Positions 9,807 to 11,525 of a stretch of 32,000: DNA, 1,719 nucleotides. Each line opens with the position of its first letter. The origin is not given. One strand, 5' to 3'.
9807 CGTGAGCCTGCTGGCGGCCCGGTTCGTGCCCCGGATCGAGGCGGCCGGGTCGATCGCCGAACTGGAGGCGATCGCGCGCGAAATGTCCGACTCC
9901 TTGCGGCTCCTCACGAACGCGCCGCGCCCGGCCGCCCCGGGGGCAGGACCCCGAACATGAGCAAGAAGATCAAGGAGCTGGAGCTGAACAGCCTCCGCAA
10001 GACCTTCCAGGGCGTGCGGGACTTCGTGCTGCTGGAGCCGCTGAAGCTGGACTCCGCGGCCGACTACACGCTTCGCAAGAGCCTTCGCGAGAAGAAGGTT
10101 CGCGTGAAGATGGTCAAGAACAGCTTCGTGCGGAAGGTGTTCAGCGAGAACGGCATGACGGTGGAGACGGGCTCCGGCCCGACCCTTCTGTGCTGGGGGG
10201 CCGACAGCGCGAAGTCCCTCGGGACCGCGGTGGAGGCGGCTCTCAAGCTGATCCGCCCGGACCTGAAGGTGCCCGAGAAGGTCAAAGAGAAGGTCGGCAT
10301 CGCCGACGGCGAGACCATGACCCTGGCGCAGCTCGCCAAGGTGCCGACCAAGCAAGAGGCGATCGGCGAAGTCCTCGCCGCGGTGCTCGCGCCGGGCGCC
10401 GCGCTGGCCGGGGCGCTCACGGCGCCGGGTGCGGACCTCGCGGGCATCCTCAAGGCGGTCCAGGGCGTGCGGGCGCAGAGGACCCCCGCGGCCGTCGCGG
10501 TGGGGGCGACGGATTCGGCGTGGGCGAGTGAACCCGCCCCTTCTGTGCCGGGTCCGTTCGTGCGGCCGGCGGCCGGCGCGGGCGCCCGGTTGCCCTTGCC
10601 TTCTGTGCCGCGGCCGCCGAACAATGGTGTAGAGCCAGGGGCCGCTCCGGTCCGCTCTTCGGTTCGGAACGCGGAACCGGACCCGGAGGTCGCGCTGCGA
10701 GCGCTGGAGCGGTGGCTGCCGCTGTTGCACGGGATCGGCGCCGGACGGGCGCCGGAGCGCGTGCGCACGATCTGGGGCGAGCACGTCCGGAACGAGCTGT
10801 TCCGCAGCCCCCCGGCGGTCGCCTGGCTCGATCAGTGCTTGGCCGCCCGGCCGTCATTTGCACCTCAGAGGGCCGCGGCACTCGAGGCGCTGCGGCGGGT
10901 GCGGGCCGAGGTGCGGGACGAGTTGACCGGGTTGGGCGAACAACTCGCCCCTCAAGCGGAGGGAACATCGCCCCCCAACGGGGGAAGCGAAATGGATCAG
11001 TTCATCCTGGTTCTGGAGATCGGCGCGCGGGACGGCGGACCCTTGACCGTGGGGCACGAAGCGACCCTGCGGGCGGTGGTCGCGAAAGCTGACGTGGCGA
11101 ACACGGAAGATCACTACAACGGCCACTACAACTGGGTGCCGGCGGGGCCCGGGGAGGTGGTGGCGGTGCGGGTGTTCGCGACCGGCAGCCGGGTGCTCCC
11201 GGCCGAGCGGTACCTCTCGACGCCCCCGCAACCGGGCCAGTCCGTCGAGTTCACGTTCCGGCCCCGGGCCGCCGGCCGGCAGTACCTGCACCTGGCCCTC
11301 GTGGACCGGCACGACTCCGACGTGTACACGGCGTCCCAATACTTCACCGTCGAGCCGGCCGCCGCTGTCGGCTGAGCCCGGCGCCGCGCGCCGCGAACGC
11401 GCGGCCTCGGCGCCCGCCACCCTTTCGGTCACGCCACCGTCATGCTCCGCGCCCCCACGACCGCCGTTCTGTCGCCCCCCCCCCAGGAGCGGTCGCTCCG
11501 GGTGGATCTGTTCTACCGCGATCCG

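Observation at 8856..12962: Four-gene CHAT protease / uL10-like / 2-TM / beta-sandwich cassette embedded in the paralog array: candidate undescribed conflict system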

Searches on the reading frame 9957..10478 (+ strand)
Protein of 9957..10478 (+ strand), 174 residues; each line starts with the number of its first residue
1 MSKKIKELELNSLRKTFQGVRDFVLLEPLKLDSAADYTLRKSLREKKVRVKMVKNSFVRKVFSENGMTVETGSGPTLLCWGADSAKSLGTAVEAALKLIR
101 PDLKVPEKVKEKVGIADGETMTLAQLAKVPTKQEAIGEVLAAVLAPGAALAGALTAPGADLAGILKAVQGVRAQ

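Call 26: find_related_loci(query=A2, collection=genome_contigs, flank=6000)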
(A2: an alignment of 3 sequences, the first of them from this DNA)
Query A2 (174 aa) in genome_contigs; peptide patterns used: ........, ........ (x = any residue, [..] = any of these).
143 stretches matched a pattern; 32 encode a relative of the query (tblastn E <= 1e-3); 32 distinct loci.
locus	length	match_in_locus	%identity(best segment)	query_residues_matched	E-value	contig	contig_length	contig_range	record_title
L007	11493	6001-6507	90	1-169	1e-89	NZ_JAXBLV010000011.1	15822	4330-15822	Gemmata algarum strain JC673 JC673_contig_11, whole genome shotgun sequence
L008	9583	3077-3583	81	1-169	2e-87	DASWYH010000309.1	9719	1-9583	MAG TPA_asm: Gemmata sp. isolate SMAG_U3706 k141_727288, whole genome shotgun sequence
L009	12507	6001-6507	76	1-169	3e-83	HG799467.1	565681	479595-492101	Gemmata sp. IIL30 genomic scaffold, scaffold00006, whole genome shotgun sequence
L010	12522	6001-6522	70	1-174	4e-78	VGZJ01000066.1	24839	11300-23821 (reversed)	MAG: Planctomycetota bacterium isolate K_Offshore_80m_m2_185 K_Offshore_80m_m2_185_Ga0194132_10004181, whole genome shot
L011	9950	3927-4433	70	1-169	3e-77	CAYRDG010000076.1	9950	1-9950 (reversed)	MAG TPA_asm: uncultured Frigoriglobus sp. isolate SRP263991_co5_149 genome assembly, contig: NODE_13342_length_9950_cov_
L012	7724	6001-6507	77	1-169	2e-76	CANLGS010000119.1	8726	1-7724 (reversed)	MAG: Gemmataceae bacterium isolate TH-Jun18-262 genome assembly, contig: TH-Jun18-C18522, whole genome shotgun sequence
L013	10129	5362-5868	75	1-169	2e-74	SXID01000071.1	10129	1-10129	MAG: Planctomycetia bacterium isolate F1-120-MAGs040 F1-120__c189323, whole genome shotgun sequence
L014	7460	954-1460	77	1-169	5e-73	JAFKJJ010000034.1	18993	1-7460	MAG: Planctomycetota bacterium isolate SCN18_26_2_15_R2_P_68_10 SCN18_26_2_15_R2_P_scaffold_1149, whole genome shotgun s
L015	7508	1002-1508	71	1-169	8e-72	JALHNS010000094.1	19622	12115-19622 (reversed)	MAG: Gemmata sp. isolate Bin_69_sub c_000000011320, whole genome shotgun sequence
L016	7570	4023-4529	71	1-169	2e-68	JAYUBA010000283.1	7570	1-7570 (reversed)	MAG: Frigoriglobus sp. isolate GFS_6685 GFS_6685_282, whole genome shotgun sequence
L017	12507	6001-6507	70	1-169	3e-68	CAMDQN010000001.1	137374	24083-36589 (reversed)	MAG: Singulisphaera sp. GP187 isolate TrH-25oct19-98 genome assembly, contig: TrH-25oct19-C87, whole genome shotgun sequ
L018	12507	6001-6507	62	1-169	6e-67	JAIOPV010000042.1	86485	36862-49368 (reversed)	MAG: Planctomycetota bacterium isolate LakeFargette_0920_ALND_MAG_60_11 LacPavin_0920_ALND_scaffold_64701, whole genome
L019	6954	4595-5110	62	1-172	1e-66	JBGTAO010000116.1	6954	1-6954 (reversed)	MAG: Gemmata sp. isolate JTS-AC75 k141_3467548, whole genome shotgun sequence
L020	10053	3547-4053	61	1-169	2e-66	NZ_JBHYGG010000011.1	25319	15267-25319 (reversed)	MAG: Gemmata sp. isolate SAMS01UC_bin-009 SAMS01UC_bin-009_c108, whole genome shotgun sequence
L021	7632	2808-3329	68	1-174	1e-65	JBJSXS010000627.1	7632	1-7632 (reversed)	MAG: Gemmata sp. isolate samp_4435_metabat2_32 samp_4435_1741054, whole genome shotgun sequence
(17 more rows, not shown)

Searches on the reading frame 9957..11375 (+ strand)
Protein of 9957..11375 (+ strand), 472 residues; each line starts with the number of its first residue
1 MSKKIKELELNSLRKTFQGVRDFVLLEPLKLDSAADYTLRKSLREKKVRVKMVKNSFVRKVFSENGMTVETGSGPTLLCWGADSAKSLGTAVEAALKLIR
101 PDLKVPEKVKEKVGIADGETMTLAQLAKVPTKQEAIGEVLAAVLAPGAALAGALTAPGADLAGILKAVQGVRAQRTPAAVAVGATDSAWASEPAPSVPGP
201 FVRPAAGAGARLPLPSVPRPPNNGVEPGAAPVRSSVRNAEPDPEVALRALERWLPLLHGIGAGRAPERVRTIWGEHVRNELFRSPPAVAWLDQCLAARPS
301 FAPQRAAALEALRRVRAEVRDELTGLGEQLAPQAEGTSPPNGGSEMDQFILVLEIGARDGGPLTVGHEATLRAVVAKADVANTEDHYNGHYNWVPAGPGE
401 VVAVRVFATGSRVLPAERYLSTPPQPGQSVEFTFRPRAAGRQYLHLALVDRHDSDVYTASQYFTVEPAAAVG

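Call 4: search_protein_families(library=pfam, proteins=[window:9957-11375:+], max_evalue=1)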
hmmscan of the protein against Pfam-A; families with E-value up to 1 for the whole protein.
window:9957-11375:+ (472 aa): 2 families
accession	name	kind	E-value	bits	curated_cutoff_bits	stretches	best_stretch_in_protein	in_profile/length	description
PF00466.25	Ribosomal_L10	-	8.8e-09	35.8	22.8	1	2-88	2-91/100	Ribosomal protein L10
PF12867.12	DinB_2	-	0.55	11.1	24.8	0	286-341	66-103/128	DinB superfamily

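Call 5: search_protein_families(library=padloc, proteins=[window:9957-11375:+], max_evalue=1)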
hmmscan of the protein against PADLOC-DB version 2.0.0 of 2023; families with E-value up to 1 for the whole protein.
window:9957-11375:+ (472 aa): 0 families

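Call 9: search_protein_families(library=ncbifam, proteins=[window:9957-11375:+], max_evalue=1)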
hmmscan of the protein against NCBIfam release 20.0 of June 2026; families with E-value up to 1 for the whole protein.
window:9957-11375:+ (472 aa): 1 family
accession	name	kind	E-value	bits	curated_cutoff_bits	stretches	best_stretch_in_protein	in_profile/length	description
NF000955.1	PRK00099.1-1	equivalog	1.9e-22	79.9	85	1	6-169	3-164/168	50S ribosomal protein L10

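Call 10: search_protein_families(library=phrogs, proteins=[window:9957-11375:+], max_evalue=0.1)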
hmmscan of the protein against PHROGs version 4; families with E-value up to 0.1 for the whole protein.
window:9957-11375:+ (472 aa): 1 family
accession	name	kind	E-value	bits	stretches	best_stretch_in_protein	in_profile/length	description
phrog_31116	-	unknown function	0.00032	21.7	1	12-140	15-141/168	-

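Call 18: find_homologous_proteins(query=window:9957-11375:+, max_evalue=0.001)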
Query window:9957-11375:+ (472 aa): 3 proteins with E <= 0.001 among 8000 candidates.
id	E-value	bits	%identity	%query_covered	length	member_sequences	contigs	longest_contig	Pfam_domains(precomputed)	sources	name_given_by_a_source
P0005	0.0e+0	1033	100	100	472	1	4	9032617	PF00466.26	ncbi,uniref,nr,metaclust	ncbi:50S ribosomal protein L10 [Gemmata obscuriglobus]|uniref:Large ribosomal subunit protein uL10 n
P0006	6.4e-56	209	78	27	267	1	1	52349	PF00466.26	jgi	jgi:ribosomal protein L10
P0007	8.8e-43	165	80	22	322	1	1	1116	PF01478.24,PF00466.26,PF06750.19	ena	-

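Call 20: find_encoding_contigs(protein=P0006, flank=8000)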
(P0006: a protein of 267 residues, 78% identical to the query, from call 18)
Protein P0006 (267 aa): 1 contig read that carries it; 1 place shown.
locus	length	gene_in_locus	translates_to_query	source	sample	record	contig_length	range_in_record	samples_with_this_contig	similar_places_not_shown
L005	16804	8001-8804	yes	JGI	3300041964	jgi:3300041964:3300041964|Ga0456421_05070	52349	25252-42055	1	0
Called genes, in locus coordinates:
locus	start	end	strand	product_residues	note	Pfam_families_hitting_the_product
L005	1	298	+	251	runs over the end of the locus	PF00930:DPPIV_N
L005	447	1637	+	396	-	PF02129:Peptidase_S15 (weak), PF01738:DLH (faint), PF00326:Peptidase_S9, PF12146:Hydrolase_4 (faint), PF00326:Peptidase_S9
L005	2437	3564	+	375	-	PF00009:GTP_EFTU, PF22042:EF-G_D2 (weak), PF03144:GTP_EFTU_D2, PF03143:GTP_EFTU_D3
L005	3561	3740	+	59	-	PF03143:GTP_EFTU_D3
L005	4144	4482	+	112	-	-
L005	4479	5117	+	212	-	PF00584:SecE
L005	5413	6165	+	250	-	PF02357:NusG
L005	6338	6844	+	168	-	PF03946:Ribosomal_L11_N, PF00298:Ribosomal_L11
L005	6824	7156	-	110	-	-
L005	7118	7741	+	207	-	PF00687:Ribosomal_L1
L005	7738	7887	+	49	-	PF00687:Ribosomal_L1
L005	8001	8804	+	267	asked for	PF00466:Ribosomal_L10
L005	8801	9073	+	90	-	PF00542:Ribosomal_L12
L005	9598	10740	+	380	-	-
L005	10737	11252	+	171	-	PF04565:RNA_pol_Rpb2_3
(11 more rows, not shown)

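Call 22: find_encoding_contigs(protein=P0005, flank=10000)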
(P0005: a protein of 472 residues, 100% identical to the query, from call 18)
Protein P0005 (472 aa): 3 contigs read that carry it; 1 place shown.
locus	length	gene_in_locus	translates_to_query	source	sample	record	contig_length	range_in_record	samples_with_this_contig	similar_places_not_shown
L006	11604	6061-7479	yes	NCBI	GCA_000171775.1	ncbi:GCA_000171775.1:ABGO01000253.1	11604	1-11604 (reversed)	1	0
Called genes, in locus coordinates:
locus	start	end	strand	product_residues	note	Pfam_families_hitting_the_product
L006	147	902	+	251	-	PF03592:Terminase_2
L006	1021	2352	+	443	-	-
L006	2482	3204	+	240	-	-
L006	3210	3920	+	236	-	PF22253:DUF6948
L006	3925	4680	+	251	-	PF22253:DUF6948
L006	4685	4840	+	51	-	-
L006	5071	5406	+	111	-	-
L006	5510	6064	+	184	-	-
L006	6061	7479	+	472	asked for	PF00466:Ribosomal_L10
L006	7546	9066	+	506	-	-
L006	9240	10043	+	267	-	PF22253:DUF6948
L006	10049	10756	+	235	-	PF22253:DUF6948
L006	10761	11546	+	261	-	-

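Call 88: search_dna_similar(query=window:9957-11375:+, collection=phages, mode=protein, max_evalue=0.001, max_rows=15)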
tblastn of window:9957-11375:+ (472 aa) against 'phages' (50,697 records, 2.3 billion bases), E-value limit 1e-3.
No match.

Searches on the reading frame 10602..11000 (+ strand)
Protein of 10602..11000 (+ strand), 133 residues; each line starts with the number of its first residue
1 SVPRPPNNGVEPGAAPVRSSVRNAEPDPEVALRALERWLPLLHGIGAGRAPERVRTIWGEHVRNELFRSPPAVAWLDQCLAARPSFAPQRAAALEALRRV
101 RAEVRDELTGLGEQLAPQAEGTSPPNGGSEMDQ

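Call 109: search_protein_families(library=pfam, proteins=[window:10602-11000:+], max_evalue=1)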
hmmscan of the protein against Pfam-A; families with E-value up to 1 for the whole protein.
window:10602-11000:+ (133 aa): 1 family
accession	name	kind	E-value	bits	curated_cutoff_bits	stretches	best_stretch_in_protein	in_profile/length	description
PF12867.12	DinB_2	-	0.11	13.4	24.8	1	71-126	66-103/128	DinB superfamily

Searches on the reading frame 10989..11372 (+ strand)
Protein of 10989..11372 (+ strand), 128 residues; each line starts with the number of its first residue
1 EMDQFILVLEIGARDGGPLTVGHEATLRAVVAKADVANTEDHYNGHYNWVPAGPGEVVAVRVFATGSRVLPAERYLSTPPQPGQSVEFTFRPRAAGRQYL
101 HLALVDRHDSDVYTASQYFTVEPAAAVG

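Call 112: search_solved_structures(query=A7, max_evalue=5, show_alignments=1)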
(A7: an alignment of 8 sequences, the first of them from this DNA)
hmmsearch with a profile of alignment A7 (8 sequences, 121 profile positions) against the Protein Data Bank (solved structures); distinct sequences matched with E-value up to 5: 15.
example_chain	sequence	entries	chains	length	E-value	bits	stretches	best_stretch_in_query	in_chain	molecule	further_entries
6b9u_A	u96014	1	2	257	0.052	16.8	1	36-90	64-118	DNA gyrase, subunit B:Short-chain dehydrogenase/reductase SDR:Glucose/ribitol dehydrogenas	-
3n74_A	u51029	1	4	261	0.053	16.8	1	36-90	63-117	3-ketoacyl-(acyl-carrier-protein) reductase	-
2gvh_A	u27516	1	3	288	0.19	15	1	75-111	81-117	AGR_L_2016p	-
9fx2_A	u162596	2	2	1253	0.89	12.8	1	49-102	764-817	CD109 antigen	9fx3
4v9n_AK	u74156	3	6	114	1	12.7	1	36-66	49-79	30S ribosomal protein S11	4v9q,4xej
4zer_1k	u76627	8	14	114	1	12.7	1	36-66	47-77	30S ribosomal protein S11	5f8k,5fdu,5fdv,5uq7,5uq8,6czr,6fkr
4yhh_K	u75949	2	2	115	1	12.6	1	36-66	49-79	30S ribosomal protein S11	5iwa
8s3o_A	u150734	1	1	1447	1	12.6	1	49-102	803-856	CD109 antigen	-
5wnq_K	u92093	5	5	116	1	12.6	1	36-66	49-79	30S ribosomal protein S11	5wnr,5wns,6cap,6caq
6cao_K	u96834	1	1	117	1.1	12.6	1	36-66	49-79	30S ribosomal protein S11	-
6gzq_K2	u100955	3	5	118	1.1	12.6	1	36-66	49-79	30S ribosomal protein S11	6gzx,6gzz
1x18_G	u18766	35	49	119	1.1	12.6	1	36-66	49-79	30S ribosomal protein S11 | RIBOSOMAL PROTEIN S11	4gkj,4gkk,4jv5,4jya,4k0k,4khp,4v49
1i94_K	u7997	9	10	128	1.2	12.4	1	36-66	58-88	30S RIBOSOMAL PROTEIN S11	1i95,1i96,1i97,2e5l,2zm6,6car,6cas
10px_1k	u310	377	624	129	1.2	12.4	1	36-66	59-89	30S ribosomal protein S11 | Ribosomal protein S11 | 16S Ribosomal protein S11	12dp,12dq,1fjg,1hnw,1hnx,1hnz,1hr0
9rla_I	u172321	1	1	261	1.8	11.9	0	37-79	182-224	Proteasome subunit beta type-2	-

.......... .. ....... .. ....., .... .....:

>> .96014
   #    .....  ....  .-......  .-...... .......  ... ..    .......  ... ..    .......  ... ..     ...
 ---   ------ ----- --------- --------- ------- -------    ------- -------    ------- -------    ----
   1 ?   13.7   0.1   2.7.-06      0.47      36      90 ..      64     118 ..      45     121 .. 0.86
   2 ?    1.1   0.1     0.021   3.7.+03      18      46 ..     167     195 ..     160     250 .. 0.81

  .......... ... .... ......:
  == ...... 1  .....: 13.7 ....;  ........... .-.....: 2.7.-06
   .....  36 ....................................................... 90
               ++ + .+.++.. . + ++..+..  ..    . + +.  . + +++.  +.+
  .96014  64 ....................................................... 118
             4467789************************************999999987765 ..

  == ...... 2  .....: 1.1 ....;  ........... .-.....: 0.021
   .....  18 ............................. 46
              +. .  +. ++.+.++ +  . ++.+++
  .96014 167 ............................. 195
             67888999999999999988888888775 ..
